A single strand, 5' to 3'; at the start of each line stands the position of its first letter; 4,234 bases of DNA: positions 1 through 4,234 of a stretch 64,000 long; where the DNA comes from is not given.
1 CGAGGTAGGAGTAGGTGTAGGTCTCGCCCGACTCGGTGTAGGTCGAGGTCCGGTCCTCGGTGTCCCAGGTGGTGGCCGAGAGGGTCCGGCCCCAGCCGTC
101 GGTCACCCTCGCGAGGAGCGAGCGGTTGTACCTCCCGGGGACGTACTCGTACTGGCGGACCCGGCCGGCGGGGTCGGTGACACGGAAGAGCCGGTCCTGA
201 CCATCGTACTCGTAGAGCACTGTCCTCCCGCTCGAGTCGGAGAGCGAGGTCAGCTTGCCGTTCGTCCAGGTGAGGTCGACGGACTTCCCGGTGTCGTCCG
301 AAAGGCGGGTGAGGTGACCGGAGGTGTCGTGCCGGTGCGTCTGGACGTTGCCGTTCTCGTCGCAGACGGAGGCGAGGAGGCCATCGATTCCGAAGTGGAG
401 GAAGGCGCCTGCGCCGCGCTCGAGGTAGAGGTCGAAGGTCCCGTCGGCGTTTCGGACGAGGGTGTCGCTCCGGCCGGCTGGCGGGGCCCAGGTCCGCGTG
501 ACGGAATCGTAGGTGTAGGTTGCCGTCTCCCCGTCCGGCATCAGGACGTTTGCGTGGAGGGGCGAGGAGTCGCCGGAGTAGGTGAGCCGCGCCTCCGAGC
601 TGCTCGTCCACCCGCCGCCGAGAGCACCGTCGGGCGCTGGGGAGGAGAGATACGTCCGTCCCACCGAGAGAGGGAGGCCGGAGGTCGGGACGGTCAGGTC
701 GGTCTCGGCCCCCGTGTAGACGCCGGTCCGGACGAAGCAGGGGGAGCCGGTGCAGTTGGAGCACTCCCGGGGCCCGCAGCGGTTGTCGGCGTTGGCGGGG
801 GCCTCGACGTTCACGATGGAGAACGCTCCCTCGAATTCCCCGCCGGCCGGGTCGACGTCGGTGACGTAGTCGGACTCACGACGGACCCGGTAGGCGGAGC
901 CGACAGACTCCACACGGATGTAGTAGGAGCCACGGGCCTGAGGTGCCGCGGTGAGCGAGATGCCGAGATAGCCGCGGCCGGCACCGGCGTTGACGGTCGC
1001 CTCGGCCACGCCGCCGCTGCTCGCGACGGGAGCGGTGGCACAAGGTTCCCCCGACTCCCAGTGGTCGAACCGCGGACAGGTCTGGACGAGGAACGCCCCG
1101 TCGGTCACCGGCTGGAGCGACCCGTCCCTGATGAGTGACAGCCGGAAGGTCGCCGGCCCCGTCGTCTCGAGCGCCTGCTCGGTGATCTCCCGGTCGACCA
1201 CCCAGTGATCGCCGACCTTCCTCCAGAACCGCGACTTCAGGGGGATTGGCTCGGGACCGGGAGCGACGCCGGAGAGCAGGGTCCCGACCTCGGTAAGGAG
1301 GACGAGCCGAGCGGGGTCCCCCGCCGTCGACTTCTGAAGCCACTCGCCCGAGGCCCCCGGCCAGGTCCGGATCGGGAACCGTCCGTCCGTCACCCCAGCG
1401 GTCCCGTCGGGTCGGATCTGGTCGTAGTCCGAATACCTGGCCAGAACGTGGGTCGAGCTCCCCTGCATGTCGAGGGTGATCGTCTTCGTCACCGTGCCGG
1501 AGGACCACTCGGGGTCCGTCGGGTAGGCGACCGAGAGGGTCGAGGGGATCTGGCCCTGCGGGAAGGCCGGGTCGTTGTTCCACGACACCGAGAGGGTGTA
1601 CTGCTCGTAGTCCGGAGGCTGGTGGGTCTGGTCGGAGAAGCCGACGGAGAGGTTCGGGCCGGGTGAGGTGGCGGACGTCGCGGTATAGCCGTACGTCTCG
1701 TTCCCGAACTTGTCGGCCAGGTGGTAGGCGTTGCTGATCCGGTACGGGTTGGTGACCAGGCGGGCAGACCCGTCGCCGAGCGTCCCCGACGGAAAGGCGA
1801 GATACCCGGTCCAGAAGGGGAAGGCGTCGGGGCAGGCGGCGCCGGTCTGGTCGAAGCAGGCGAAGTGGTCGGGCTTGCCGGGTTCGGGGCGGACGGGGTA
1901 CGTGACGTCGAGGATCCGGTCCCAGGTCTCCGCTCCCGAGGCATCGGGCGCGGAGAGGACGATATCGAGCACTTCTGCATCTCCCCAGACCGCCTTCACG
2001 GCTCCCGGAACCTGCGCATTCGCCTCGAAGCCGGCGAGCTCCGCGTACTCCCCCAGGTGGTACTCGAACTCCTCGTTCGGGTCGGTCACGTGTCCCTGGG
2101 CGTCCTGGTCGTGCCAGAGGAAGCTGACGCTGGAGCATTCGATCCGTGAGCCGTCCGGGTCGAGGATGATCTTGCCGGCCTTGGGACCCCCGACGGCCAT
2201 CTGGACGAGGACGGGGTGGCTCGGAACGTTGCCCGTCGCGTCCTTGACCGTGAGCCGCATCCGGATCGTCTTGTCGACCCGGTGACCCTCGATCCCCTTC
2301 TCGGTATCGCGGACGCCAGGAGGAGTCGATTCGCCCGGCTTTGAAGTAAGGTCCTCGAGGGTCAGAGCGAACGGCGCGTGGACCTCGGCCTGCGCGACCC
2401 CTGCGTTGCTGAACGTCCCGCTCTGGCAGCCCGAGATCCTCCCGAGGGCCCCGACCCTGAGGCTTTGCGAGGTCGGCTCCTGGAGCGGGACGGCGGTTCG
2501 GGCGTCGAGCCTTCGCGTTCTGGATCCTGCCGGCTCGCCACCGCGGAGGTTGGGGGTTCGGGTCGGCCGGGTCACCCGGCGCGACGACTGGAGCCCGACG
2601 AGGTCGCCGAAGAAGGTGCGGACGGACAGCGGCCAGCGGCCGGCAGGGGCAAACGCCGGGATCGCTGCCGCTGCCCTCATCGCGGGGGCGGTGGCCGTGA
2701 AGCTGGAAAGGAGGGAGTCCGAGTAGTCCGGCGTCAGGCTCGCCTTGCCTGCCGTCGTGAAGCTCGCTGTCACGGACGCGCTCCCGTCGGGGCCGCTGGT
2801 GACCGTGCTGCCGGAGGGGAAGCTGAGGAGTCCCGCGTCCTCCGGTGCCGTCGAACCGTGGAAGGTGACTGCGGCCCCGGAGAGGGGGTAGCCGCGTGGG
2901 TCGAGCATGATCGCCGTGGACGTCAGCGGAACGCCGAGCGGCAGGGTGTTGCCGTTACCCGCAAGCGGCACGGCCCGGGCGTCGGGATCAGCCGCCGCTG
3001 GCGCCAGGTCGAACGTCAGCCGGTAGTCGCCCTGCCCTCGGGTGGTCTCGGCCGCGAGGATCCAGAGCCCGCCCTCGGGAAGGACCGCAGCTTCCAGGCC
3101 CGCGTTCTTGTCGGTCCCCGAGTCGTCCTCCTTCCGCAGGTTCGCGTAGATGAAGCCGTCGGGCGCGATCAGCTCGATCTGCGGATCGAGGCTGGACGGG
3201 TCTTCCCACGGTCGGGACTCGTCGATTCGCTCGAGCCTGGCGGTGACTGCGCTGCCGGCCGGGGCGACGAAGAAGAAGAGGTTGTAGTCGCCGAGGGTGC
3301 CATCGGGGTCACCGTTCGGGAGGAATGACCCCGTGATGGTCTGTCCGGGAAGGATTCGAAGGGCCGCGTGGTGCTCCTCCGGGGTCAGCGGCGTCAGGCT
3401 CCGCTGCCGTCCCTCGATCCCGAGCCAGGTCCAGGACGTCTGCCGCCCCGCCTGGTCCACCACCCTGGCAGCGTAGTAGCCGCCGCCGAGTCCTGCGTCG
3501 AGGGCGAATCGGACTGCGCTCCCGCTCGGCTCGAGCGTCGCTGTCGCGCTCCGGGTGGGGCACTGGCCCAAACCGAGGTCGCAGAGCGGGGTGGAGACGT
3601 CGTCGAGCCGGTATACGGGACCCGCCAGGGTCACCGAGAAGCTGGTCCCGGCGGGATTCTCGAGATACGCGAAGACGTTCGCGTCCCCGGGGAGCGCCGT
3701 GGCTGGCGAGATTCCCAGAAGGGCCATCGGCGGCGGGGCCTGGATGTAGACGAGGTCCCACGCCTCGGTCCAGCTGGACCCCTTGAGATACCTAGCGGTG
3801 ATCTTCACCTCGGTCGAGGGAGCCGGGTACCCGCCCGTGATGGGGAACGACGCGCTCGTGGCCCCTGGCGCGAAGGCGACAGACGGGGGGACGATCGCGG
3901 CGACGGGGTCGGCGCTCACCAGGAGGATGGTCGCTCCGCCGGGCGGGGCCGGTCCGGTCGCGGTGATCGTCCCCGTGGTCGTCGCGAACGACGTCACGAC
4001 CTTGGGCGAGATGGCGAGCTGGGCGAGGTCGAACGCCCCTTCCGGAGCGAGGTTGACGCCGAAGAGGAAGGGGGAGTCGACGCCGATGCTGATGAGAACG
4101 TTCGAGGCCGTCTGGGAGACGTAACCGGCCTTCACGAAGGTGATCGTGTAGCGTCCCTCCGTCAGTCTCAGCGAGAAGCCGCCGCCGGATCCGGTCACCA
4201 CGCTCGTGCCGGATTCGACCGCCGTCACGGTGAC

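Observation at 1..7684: Giant secreted protein fusing about 14 tandem carboxypeptidase-regulatory-like domains, a PPC domain and RHS/YD repeats (probable polymorphic toxin). It is missing from the ORF track.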

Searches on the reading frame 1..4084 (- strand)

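Call 8: find_homologous_proteins(query=window:1-4084:-)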
Query window:1-4084:- (1361 aa): 51 proteins with E <= 0.001 among 8000 candidates.
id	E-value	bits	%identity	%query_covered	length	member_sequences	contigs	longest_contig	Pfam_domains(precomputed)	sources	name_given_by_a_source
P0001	0.0e+0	1207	63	64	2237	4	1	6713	PF08400.17,PF07210.19,PF16371.13,PF08308.18,PF17802.8,PF13620.13,PF23591.2,PF17210.10,PF13715.13,PF11974.15,PF15976.12,PF22904.4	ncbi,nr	ncbi:MAG TPA: carboxypeptidase regulatory-like domain-containing protein, partial [Thermoanaerobacul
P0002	5.4e-200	685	40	73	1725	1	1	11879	-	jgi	jgi:hypothetical protein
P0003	3.5e-74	269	45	22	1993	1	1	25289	PF13715.13,PF17802.8,PF13620.13,PF09430.17,PF22904.4,PF17210.10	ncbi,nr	ncbi:MAG TPA: carboxypeptidase regulatory-like domain-containing protein, partial [Thermoanaerobacul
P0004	8.7e-35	138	28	18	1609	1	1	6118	PF05593.20,PF25023.2,PF20148.5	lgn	-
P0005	9.5e-34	135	31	9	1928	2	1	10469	PF13313.12,PF13205.13,PF13620.13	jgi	jgi:hypothetical protein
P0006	1.0e-29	121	41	6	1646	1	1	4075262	PF05593.20,PF25023.2,PF00041.28,PF20148.5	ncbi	ncbi:hypothetical protein KKHLCK_16720 [Candidatus Electrothrix laxa]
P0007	9.0e-24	101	35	10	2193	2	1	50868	PF08005.18,PF13313.12,PF13205.13,PF17957.8,PF20254.4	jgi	-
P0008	2.6e-23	100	34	9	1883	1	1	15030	PF17963.8,PF06439.19,PF17892.8,PF17803.8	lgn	-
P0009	8.1e-23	98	40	8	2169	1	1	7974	PF13313.12,PF13205.13,PF02368.25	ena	-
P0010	6.2e-20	89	36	10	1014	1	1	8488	PF00082.28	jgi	jgi:hypothetical protein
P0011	2.2e-19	87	43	6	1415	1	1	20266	PF13313.12,PF13205.13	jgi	jgi:hypothetical protein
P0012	6.0e-18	82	36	7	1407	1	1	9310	PF07494.18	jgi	jgi:trimeric autotransporter adhesin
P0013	2.3e-16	77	43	6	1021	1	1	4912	PF00082.28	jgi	jgi:subtilisin family serine protease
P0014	7.1e-16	75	28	11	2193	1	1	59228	PF05593.20,PF25023.2,PF20148.5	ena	-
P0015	6.0e-15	72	35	7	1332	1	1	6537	PF07494.18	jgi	jgi:uncharacterized repeat protein (TIGR03803 family)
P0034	1.6e-7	48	35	9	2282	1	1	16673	PF13715.13,PF15607.12,PF05593.20,PF13385.14,PF25023.2,PF13620.13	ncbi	-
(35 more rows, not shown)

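Call 11: find_encoding_contigs(protein=P0002, flank=10000, max_places=4)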
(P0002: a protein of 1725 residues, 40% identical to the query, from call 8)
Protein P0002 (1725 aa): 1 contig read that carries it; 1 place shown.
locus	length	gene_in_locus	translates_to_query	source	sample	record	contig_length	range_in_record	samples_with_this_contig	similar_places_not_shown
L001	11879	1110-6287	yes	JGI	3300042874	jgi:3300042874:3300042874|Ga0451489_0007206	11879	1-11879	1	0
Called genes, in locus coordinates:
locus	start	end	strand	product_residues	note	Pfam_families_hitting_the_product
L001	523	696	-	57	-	-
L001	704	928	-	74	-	-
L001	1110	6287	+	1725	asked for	-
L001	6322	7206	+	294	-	-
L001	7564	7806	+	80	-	-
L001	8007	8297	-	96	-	-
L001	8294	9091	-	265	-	PF01695:IstB_IS21, PF00308:Bac_DnaA (weak)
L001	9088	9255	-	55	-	-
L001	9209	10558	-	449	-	PF27155:Y4rL_C, PF22483:Mu-transpos_C_2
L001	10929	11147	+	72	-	PF09957:VapB_antitoxin (weak)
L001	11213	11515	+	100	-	-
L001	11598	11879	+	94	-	?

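Call 12: find_encoding_contigs(protein=P0003, flank=10000, max_places=4)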
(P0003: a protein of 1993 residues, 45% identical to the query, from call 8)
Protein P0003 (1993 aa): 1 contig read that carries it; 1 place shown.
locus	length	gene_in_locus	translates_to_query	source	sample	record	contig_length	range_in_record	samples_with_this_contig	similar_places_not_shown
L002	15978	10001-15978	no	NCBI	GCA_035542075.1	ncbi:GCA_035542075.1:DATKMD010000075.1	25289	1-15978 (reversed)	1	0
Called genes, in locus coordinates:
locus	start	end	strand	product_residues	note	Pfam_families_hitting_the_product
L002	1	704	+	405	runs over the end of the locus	PF01734:Patatin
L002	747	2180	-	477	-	-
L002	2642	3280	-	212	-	-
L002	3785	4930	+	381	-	-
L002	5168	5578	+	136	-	-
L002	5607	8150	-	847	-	PF00069:Pkinase, PF07714:PK_Tyr_Ser-Thr, PF13432:TPR_16 (faint), PF13428:TPR_14 (faint), PF14559:TPR_19 (faint), PF00515:TPR_1 (faint), PF07719:TPR_2 (faint), PF13414:TPR_11 (faint), +4 more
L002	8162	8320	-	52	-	-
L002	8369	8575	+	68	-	-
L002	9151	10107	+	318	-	-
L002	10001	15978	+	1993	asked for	PF09430:EMC7_beta-sandw (faint), PF13620:CarboxypepD_reg, PF13620:CarboxypepD_reg, PF13715:CarbopepD_reg_2, PF13620:CarboxypepD_reg, PF13715:CarbopepD_reg_2 (weak), PF13620:CarboxypepD_reg, PF17210:SdrD_B, +2 more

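Call 22: search_protein_families(library=pfam, proteins=[P0002], max_evalue=0.01)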
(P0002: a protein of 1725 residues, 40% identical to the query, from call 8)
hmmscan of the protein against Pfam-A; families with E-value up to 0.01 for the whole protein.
P0002 (1725 aa): 1 family
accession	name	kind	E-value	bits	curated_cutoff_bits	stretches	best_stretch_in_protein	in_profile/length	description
PF01835.25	MG2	-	0.0033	18.2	32.8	0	208-240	53-85/96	MG2 domain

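Call 79: search_protein_families(library=pfam, proteins=[L001:4479-6284:+, L001:6322-7206:+], max_evalue=1)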
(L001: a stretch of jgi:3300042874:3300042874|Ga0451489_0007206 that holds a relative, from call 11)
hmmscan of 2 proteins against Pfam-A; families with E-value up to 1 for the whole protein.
L001:4479-6284:+ (602 aa): 0 families

L001:6322-7206:+ (294 aa): 0 families
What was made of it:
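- Tried and rejected: Pfam on the five tails and on the downstream ORFs found nothing (call 79).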

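Call 87: search_protein_families(library=pfam, proteins=[P0034], max_evalue=0.001)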
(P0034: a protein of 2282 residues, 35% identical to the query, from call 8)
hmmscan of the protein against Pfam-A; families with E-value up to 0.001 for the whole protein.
P0034 (2282 aa): 9 families
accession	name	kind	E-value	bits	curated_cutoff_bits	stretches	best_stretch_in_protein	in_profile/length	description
PF05593.20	RHS_repeat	-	3.2e-102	333.8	22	16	1357-1391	1-35/38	RHS Repeat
PF13385.13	Laminin_G_3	-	2.7e-42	144.9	27.6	2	1631-1802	1-151/151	Concanavalin A-like lectin/glucanases superfamily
PF15607.11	Ntox44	-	7e-10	39.7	24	1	2173-2262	2-101/104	Bacterial toxin 44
PF13620.12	CarboxypepD_reg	-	4.8e-09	36.9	32.3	1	365-417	1-55/82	Carboxypeptidase regulatory-like domain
PF13715.12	CarbopepD_reg_2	-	2.7e-06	27.8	32.2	1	366-425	1-57/88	CarboxypepD_reg-like domain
PF20144.5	TIG_SUH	-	3.7e-05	24.2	24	0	192-241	11-60/94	TIG domain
PF25023.1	TEN_YD-shell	-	0.00012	20.8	50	0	1297-1386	48-138/909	Teneurin YD-shell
PF25174.1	Beta-prop_THOC3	-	0.00038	20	305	0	1262-1362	128-226/272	THOC3 beta-propeller domain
PF03527.20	RHS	-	0.00051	20.3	27.9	0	2041-2075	2-36/38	RHS protein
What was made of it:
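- Closest known: P0034: CarboxypepD_reg + TIG + 16 RHS repeats + Laminin_G_3 + RHS core + Ntox44. Same: It shows that CarboxypepD_reg domains upstream of an RHS toxin already exist in the databases (call 87).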

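Call 98: search_solved_structures(query=A7, max_evalue=1)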
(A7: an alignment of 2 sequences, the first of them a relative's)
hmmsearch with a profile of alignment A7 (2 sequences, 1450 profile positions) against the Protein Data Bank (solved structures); distinct sequences matched with E-value up to 1: 0.

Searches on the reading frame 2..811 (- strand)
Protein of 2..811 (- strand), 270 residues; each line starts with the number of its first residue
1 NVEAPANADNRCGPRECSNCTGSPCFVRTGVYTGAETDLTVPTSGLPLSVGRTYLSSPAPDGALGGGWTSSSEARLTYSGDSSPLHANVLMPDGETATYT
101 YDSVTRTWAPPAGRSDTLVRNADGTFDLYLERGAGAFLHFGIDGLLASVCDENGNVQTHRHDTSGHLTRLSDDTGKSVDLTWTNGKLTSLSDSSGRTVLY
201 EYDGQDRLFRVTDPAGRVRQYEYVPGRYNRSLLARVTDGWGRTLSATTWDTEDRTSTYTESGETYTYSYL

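Call 50: search_solved_structures(query=window:2-811:-, max_evalue=0.01)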
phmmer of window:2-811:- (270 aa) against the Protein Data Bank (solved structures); distinct sequences matched with E-value up to 0.01: 26.
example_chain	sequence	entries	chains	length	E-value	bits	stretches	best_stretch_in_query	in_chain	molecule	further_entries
8qjb_A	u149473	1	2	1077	8.5e-18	68.1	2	147-223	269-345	T6SS-associated Rhs core domain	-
8qjd_A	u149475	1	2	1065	4.3e-17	65.8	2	147-223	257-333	Salmonella bongori Rhs core domain (residues 360-1420)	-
8qjc_A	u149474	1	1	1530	4.8e-17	65.7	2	147-223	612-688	T6SS-associated Rhs core and toxin domain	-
8qja_A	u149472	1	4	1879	1.7e-12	50.7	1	134-223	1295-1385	Putative type VI secretion system YD repeat-containing Rhs element Vgr protein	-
7q97_A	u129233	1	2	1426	2.6e-12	50.1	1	143-237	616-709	Rhs family protein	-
7pq5_L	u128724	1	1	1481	2.7e-12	50.1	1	81-226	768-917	Tre23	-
8uxt_A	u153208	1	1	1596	8.1e-11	45.2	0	139-256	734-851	Tse15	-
8uy4_A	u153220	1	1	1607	8.5e-11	45.2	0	139-256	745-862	Tse15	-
8cp6_B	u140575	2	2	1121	4.9e-08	36.1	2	136-226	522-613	Toxin protein Tse5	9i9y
9ifo_A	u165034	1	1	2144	6.4e-07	32.4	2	109-201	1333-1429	Teneurin-Like Protein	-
9pt5_A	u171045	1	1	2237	7.6e-07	32.2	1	108-226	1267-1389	Teneurin-like protein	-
6vhh_A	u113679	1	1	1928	7e-06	29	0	110-208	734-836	Teneurin-2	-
6cmx_A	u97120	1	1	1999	7.1e-06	29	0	110-208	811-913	Teneurin-2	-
6ske_A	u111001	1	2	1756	1.8e-05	27.7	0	163-219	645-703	Teneurin-2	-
6fb3_A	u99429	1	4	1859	3.3e-05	26.8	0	163-219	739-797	Teneurin-2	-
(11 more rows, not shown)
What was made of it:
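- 2..514 (-): First RHS/YD repeats of the shell, cut by the window edge. An estimated 930-960 aa are missing. PDB Rhs cores, 8qjb 8.5e-18 (call 50).
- On RHS/YD-repeat polymorphic toxins: PDB Rhs cores down to 8.5e-18 (call 50).
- Closest known: T6SS Rhs effectors. Same: These are the best sequence matches of the RHS segment among solved structures (E 8.5e-18 to 5e-8, call 50).
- RHS shell homology to solved cages (call 50). PDB teneurin-like proteins 9ifo and 9pt5 match the RHS segment (call 50). The closest solved relatives of the RHS segment are T6SS Rhs cores (8qjb, 8qjd, Tre23, Tse15; call 50).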

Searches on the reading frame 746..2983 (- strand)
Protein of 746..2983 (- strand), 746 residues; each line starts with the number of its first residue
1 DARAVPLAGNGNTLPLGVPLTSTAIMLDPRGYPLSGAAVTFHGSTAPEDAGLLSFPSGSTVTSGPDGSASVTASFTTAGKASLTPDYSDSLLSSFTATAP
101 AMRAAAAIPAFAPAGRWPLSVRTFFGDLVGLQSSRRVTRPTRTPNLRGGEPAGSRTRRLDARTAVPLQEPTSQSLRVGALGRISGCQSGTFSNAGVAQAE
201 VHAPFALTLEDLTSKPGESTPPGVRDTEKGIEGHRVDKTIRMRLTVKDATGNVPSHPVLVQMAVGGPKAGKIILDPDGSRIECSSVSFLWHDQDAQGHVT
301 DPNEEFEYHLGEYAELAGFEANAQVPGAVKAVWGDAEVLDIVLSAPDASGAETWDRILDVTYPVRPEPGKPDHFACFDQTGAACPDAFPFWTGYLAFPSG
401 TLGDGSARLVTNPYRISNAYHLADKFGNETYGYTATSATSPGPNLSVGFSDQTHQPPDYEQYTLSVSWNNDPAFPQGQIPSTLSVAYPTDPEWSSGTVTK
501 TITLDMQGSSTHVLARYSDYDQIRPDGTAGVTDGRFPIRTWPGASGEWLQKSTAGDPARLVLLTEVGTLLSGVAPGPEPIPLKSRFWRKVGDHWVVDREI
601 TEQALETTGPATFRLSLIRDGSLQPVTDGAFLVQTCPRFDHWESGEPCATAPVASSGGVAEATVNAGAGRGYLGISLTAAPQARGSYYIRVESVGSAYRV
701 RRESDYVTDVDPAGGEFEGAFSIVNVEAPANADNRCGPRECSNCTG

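Call 7: search_protein_families(library=pfam, proteins=[window:746-2983:-], max_evalue=10)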
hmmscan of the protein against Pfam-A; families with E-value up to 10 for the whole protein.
seq(746 aa): 2 families
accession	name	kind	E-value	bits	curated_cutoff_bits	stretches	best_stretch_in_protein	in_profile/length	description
PF02369.22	Big_1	-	1.4e-05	25.5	34.9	1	21-89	20-82/93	Bacterial Ig-like domain (group 1)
PF16640.11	Big_3_5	-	9.4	7.3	35.5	1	36-89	11-71/88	Bacterial Ig-like domain (group 3)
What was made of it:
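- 2723..2974 (-): Module domain 3: Big_1 (intimin/invasin-type) Ig-like domain. PF02369 E 1.4e-5, below the gathering score (call 7).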
